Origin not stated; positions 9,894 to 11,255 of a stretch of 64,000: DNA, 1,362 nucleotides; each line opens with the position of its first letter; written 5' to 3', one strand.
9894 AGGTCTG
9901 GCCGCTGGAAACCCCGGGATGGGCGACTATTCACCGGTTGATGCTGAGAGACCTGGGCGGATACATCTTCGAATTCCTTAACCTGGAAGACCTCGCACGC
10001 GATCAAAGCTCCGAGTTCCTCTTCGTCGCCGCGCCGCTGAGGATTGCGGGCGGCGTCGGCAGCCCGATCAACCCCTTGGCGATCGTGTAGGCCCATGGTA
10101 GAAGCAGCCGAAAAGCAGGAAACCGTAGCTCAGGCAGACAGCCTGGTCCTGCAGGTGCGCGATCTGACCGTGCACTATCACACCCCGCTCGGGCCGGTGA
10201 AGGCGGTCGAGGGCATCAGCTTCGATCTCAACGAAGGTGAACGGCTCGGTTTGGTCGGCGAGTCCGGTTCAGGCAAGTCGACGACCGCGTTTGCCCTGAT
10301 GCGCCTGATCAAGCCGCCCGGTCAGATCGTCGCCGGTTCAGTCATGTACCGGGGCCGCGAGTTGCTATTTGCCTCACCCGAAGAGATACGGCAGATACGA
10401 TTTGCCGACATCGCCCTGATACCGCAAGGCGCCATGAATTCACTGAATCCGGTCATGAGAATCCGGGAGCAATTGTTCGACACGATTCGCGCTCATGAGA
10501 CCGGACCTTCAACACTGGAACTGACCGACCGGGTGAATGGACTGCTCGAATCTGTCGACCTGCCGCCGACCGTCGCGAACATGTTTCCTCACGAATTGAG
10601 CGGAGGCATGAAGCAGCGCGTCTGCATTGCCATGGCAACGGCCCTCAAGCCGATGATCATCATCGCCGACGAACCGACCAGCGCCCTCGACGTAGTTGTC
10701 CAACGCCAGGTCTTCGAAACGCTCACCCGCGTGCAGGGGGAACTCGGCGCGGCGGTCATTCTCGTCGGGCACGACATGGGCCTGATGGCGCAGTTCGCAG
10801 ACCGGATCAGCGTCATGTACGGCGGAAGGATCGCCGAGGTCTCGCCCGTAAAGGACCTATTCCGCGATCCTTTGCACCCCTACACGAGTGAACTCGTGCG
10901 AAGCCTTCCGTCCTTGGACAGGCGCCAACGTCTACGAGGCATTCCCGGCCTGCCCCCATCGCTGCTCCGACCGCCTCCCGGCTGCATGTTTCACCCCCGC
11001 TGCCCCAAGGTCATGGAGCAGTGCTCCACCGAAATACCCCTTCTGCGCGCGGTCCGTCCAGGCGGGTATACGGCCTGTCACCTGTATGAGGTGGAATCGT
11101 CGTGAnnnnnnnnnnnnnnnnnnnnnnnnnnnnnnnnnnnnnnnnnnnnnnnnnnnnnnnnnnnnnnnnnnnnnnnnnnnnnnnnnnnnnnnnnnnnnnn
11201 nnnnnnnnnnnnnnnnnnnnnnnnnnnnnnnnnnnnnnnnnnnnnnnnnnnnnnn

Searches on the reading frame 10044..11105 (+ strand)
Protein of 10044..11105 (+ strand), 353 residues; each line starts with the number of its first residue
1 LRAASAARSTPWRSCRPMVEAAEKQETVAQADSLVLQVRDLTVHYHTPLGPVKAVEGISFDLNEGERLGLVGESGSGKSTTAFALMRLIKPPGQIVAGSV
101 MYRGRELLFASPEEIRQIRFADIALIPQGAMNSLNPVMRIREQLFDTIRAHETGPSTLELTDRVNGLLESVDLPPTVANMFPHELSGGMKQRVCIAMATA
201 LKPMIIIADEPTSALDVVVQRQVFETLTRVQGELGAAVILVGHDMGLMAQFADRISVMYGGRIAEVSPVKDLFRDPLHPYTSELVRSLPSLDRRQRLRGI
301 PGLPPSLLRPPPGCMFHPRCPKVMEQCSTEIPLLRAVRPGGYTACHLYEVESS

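Call 14: search_protein_families(library=pfam, proteins=[window:10044-11105:+], max_evalue=0.001)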
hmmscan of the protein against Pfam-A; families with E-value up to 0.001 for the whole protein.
window:10044-11105:+ (353 aa): 2 families
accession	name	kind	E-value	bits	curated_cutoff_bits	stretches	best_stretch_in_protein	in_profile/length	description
PF00005.33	ABC_tran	-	4.2e-27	95.9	25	1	56-213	2-137/137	ABC transporter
PF08352.17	oligo_HPY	-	9.4e-20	71.2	27.1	1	265-327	2-65/65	Oligopeptide/dipeptide transporter, C-terminal region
